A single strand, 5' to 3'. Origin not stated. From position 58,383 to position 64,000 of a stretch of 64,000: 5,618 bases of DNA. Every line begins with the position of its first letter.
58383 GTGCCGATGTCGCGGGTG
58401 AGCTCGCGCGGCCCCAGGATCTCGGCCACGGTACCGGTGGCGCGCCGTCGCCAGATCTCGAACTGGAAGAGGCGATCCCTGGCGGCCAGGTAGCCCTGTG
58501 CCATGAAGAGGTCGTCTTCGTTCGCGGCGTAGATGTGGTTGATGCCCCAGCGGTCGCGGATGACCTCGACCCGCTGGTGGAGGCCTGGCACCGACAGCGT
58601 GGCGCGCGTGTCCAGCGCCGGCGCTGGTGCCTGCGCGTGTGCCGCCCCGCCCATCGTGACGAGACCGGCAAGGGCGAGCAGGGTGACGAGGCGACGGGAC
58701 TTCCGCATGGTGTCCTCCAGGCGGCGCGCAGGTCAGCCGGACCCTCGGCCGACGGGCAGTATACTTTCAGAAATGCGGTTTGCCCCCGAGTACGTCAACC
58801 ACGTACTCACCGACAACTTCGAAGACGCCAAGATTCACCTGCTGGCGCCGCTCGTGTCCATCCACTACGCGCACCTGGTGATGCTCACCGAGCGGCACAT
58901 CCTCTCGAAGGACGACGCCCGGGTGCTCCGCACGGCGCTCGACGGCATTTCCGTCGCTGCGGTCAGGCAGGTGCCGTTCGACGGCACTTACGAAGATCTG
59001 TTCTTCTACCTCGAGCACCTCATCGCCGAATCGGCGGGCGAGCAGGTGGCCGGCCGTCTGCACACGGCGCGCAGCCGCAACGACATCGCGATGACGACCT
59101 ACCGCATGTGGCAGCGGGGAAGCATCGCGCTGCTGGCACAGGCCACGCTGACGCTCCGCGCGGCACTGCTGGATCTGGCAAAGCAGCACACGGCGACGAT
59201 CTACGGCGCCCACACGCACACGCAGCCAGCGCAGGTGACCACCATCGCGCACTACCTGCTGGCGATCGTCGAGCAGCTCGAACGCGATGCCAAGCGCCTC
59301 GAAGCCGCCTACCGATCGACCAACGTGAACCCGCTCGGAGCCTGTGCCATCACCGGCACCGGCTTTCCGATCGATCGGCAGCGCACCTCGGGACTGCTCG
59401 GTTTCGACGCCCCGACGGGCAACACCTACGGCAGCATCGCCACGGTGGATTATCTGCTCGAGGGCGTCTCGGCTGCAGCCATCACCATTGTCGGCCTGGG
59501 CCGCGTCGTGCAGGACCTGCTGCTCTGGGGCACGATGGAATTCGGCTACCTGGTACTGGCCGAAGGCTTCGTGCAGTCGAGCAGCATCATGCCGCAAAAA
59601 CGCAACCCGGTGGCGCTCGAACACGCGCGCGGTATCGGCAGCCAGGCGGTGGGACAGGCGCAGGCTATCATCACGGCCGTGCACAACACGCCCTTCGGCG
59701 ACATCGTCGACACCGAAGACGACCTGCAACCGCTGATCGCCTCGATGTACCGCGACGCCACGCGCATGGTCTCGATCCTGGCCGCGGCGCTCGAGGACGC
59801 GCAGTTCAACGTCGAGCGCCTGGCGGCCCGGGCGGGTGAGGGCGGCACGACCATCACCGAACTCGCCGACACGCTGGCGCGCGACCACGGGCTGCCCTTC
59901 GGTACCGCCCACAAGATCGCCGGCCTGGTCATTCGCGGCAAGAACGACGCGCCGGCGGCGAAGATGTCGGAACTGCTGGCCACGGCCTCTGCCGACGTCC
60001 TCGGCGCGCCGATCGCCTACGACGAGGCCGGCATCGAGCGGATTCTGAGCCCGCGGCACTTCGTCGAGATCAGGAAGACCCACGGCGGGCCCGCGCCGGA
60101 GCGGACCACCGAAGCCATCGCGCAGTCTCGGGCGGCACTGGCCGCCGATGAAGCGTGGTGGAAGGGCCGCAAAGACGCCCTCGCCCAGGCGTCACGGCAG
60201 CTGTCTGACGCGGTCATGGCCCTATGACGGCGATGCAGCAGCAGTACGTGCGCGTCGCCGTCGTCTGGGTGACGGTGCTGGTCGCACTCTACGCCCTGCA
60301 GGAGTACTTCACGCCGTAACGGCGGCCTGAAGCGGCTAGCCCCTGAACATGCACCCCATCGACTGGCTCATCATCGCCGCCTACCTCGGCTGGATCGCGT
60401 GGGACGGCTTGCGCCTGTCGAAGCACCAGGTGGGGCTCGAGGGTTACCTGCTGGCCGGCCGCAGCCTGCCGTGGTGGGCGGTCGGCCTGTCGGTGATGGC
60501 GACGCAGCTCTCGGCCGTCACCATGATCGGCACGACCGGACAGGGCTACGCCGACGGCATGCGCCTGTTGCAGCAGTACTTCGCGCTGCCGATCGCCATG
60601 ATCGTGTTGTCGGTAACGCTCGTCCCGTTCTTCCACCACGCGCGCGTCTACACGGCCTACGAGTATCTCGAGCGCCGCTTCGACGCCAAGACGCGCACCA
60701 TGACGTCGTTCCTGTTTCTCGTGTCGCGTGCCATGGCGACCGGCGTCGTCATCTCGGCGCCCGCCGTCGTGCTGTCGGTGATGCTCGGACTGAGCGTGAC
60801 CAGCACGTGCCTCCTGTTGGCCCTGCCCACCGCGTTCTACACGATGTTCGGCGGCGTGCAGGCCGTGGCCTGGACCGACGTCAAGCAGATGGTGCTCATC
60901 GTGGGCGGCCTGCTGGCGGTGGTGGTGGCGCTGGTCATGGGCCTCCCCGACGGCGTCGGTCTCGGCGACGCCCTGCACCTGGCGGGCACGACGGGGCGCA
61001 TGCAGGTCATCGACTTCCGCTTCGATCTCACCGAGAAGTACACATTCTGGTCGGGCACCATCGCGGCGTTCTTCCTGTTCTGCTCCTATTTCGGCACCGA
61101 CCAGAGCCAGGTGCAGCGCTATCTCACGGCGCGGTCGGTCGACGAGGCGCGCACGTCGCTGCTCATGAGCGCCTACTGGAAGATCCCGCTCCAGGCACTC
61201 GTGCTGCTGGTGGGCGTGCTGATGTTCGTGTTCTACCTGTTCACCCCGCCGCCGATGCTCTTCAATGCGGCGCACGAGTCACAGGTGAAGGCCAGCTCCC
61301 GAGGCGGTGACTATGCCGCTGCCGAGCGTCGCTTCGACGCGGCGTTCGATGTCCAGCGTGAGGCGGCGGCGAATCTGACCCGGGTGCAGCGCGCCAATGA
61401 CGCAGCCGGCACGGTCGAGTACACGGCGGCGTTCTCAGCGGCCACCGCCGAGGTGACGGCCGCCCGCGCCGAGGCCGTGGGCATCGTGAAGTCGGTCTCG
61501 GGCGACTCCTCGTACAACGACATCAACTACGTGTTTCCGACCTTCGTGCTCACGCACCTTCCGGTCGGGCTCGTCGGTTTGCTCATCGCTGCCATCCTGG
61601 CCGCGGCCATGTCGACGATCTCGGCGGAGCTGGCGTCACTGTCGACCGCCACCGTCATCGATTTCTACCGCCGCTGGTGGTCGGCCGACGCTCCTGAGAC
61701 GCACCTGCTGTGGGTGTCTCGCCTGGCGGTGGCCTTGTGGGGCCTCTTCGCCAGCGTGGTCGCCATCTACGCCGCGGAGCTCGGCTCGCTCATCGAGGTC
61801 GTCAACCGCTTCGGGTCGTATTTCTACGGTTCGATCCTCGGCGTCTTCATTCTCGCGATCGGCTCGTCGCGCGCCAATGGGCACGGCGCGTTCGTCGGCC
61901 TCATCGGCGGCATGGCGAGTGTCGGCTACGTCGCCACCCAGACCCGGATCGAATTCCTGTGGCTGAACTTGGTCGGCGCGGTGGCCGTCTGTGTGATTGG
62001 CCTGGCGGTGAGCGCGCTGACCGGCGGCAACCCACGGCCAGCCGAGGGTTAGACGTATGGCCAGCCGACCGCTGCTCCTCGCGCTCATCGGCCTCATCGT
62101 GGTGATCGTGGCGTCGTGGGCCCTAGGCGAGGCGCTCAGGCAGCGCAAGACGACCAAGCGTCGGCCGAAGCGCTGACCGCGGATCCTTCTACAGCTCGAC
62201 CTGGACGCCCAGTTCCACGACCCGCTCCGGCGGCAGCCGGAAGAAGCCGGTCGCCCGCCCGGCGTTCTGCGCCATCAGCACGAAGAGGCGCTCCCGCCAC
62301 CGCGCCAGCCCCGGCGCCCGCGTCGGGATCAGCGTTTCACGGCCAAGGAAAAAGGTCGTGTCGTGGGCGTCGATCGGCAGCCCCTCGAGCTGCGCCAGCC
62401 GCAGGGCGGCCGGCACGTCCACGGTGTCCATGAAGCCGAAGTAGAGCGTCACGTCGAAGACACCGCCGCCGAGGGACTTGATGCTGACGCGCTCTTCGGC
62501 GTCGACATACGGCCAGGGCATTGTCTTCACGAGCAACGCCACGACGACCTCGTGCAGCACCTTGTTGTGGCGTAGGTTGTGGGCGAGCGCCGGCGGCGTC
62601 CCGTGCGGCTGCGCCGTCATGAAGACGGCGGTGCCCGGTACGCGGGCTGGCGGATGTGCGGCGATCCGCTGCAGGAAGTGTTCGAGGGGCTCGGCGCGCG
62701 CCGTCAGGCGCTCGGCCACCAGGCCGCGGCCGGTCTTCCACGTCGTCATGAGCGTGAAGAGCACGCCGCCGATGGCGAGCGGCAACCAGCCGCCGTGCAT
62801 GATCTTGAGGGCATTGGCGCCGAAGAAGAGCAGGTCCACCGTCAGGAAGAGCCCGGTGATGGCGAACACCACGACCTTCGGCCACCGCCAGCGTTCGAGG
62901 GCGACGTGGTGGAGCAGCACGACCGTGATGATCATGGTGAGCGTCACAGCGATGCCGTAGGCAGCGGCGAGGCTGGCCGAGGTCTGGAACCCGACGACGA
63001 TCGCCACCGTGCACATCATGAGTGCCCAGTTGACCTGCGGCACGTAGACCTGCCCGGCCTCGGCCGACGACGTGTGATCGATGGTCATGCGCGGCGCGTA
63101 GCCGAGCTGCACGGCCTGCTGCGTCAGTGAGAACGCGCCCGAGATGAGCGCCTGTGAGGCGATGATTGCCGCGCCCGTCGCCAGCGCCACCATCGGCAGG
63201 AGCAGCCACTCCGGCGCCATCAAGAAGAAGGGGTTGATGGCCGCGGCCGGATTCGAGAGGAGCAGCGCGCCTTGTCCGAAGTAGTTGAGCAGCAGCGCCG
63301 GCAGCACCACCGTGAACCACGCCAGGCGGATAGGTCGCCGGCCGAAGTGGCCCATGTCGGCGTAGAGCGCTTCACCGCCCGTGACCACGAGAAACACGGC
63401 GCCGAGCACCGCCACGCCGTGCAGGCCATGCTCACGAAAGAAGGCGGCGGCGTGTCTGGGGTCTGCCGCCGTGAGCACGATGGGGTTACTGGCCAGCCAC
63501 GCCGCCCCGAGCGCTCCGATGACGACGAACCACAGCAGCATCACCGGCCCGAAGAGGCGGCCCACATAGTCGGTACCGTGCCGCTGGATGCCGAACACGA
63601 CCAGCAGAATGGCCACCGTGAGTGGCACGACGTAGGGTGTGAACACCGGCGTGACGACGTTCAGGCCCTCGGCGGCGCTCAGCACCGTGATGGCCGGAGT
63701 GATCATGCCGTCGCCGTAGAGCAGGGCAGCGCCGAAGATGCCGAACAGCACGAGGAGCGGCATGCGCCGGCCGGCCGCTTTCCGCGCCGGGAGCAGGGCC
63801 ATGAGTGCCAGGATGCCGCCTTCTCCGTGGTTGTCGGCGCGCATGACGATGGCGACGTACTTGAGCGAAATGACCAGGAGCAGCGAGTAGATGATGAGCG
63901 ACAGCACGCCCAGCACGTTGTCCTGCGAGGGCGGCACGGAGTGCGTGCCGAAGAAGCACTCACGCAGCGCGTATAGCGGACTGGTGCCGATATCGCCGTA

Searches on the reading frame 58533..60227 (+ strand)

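Call 30: search_protein_families(library=pfam, proteins=[window:58533-60227:+], max_evalue=0.00001)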
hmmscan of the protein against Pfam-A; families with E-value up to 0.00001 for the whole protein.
window:58533-60227:+ (564 aa): 2 families
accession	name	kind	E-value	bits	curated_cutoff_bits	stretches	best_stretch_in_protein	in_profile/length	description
PF00206.25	Lyase_1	-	4.1e-40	138.5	27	1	160-374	87-312/312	Lyase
PF14698.11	ASL_C2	-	6.4e-07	30.2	27.3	1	439-511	2-68/69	Argininosuccinate lyase C-terminal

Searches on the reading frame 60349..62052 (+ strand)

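Call 30: search_protein_families(library=pfam, proteins=[window:60349-62052:+], max_evalue=0.00001)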
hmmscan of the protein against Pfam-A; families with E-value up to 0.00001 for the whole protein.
window:60349-62052:+ (567 aa): 1 family
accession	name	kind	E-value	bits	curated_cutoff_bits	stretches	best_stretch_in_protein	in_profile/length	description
PF00474.23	SSF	-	7.2e-45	154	22.8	2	33-291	1-258/406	Sodium:solute symporter family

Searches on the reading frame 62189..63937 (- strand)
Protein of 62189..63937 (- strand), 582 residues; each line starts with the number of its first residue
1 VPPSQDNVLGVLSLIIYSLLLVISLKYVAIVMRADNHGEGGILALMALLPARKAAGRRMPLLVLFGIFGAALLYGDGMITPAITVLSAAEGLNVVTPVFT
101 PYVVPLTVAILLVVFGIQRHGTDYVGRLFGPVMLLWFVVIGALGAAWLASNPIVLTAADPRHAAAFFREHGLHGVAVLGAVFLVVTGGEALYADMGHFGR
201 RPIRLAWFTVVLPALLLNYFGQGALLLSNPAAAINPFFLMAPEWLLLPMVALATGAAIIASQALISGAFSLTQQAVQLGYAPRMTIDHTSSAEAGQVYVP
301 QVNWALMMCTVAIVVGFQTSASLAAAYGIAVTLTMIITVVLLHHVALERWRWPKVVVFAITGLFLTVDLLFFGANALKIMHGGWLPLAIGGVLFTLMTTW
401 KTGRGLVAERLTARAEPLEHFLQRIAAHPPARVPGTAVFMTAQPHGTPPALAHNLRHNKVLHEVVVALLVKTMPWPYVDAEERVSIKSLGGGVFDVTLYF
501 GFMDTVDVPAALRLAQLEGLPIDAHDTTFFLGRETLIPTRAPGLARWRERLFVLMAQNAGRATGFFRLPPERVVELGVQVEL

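Call 30: search_protein_families(library=pfam, proteins=[window:62189-63937:-], max_evalue=0.00001)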
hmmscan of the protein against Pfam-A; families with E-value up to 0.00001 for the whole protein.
window:62189-63937:- (582 aa): 2 families
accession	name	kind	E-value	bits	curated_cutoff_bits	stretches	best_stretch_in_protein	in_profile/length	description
PF02705.21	K_trans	-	2.8e-171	570.4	24.8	1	2-423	32-453/454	K+ potassium transporter integral membrane domain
PF22776.1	K_trans_C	-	5.4e-49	166.3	24.8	1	434-582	1-151/151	K+ potassium transporter C-terminal domain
